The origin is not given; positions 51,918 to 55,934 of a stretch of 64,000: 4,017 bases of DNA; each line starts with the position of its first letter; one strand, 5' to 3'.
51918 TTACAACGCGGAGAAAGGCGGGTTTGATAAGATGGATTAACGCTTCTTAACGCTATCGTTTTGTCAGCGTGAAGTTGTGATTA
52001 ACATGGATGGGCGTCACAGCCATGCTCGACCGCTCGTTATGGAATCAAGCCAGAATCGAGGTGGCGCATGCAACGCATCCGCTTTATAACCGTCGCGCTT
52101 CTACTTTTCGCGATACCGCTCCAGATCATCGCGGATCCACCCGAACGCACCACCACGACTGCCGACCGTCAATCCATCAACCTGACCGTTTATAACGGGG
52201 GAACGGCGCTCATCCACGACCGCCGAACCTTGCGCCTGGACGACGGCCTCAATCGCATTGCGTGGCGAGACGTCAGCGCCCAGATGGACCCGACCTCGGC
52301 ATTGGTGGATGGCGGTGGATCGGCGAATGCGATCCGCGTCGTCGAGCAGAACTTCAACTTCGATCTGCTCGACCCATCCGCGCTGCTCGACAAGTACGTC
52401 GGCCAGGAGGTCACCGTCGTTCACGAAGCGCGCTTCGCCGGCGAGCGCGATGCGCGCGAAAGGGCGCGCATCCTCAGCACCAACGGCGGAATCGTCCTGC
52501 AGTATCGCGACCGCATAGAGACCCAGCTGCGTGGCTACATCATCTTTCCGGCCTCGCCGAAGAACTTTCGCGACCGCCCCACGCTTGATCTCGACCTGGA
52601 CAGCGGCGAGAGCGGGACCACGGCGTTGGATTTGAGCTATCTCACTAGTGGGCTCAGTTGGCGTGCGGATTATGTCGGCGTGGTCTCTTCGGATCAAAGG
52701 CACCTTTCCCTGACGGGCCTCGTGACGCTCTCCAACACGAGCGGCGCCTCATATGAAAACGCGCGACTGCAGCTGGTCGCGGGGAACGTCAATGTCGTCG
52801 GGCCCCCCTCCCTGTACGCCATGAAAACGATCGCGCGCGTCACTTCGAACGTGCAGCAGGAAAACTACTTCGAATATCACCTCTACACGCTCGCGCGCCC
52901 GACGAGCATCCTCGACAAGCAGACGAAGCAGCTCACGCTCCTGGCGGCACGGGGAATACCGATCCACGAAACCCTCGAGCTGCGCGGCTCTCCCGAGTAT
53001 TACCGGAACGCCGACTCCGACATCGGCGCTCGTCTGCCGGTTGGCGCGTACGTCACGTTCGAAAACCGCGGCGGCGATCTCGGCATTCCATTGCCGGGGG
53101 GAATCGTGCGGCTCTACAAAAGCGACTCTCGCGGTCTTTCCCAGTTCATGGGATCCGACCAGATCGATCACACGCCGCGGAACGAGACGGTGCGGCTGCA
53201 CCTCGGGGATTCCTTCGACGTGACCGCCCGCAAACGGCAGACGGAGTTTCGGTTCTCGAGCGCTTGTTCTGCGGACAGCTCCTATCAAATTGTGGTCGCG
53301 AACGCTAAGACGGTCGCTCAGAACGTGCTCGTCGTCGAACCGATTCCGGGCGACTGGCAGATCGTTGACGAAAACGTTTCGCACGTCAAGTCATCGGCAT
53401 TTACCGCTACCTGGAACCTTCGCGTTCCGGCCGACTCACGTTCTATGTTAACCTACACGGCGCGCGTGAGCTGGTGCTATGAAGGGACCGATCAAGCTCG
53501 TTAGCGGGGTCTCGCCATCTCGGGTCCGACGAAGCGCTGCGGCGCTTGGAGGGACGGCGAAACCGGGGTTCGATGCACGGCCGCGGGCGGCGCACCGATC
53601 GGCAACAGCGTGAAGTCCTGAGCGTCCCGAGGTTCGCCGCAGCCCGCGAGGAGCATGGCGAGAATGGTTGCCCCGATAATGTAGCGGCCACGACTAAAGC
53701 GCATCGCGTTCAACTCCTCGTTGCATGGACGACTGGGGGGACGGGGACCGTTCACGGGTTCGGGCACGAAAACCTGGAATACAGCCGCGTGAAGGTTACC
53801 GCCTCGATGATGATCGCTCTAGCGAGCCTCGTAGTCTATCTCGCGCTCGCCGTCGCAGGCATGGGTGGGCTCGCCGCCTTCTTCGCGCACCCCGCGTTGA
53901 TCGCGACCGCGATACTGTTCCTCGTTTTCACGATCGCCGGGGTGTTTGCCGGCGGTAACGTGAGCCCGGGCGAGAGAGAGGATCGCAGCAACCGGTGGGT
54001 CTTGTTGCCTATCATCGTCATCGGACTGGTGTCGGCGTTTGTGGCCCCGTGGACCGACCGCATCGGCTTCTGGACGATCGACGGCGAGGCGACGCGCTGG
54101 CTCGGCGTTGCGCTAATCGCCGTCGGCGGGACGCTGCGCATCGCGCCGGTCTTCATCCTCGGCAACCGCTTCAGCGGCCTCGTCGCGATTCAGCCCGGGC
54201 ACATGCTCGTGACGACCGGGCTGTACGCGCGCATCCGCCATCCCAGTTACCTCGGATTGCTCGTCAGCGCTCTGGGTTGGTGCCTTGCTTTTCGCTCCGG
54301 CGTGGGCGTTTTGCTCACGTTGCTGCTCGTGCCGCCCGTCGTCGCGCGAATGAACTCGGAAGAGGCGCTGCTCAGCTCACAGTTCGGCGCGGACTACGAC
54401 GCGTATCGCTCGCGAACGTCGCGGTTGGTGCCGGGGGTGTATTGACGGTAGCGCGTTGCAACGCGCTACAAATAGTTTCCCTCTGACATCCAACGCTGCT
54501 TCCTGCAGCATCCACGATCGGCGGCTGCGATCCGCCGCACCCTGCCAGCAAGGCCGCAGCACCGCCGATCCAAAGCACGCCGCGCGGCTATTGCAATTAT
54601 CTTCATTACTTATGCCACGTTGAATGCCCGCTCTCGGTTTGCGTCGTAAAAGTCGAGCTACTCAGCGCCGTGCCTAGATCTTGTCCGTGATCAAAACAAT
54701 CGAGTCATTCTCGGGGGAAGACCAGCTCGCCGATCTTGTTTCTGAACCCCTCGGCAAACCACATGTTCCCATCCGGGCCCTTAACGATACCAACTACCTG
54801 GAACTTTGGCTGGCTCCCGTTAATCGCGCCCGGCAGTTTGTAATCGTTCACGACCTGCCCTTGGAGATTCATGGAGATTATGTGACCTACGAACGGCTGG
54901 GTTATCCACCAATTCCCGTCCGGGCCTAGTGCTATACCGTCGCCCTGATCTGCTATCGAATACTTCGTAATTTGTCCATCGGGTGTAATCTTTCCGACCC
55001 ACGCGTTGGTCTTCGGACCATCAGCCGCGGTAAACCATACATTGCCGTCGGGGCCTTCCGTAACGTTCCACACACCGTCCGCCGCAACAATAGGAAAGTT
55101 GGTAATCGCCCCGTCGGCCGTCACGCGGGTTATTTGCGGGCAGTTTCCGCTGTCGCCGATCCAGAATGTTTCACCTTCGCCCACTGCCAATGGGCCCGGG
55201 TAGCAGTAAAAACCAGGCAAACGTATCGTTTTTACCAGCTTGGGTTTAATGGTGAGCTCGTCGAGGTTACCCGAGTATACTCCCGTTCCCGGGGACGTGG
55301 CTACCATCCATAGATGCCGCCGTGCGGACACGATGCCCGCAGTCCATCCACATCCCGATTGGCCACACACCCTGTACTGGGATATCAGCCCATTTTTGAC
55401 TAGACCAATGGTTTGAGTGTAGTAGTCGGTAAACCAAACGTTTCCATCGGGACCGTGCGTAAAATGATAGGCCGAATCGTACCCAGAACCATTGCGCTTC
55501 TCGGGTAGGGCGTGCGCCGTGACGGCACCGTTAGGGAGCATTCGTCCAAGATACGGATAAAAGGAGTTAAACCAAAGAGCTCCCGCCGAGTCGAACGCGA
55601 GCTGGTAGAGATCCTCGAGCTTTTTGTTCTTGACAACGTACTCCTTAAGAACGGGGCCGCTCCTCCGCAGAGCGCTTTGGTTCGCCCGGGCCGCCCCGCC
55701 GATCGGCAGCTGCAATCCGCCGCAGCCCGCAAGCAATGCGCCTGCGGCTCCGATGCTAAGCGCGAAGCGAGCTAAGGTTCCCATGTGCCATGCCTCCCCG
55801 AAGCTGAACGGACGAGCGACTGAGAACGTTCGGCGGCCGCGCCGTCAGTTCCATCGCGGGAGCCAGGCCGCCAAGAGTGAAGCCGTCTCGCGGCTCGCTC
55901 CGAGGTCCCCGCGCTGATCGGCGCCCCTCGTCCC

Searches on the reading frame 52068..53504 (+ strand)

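Call 69: search_protein_families(library=pfam, proteins=[window:52068-53504:+], max_evalue=0.0001)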
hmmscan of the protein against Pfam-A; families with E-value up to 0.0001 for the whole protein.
window:52068-53504:+ (478 aa): 1 family
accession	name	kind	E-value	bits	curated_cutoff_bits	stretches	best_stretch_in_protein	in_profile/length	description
PF13598.12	DUF4139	-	1.5e-08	35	31.8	1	187-469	1-203/205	Domain of unknown function (DUF4139)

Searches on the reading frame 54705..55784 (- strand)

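Call 69: search_protein_families(library=pfam, proteins=[window:54705-55784:-], max_evalue=0.0001)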
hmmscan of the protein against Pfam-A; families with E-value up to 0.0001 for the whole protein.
window:54705-55784:- (359 aa): 1 family
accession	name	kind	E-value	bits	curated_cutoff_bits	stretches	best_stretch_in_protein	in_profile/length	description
PF24684.1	Vgb_lyase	-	6.1e-34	117.6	50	2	184-354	45-207/290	Virginiamycin B lyase family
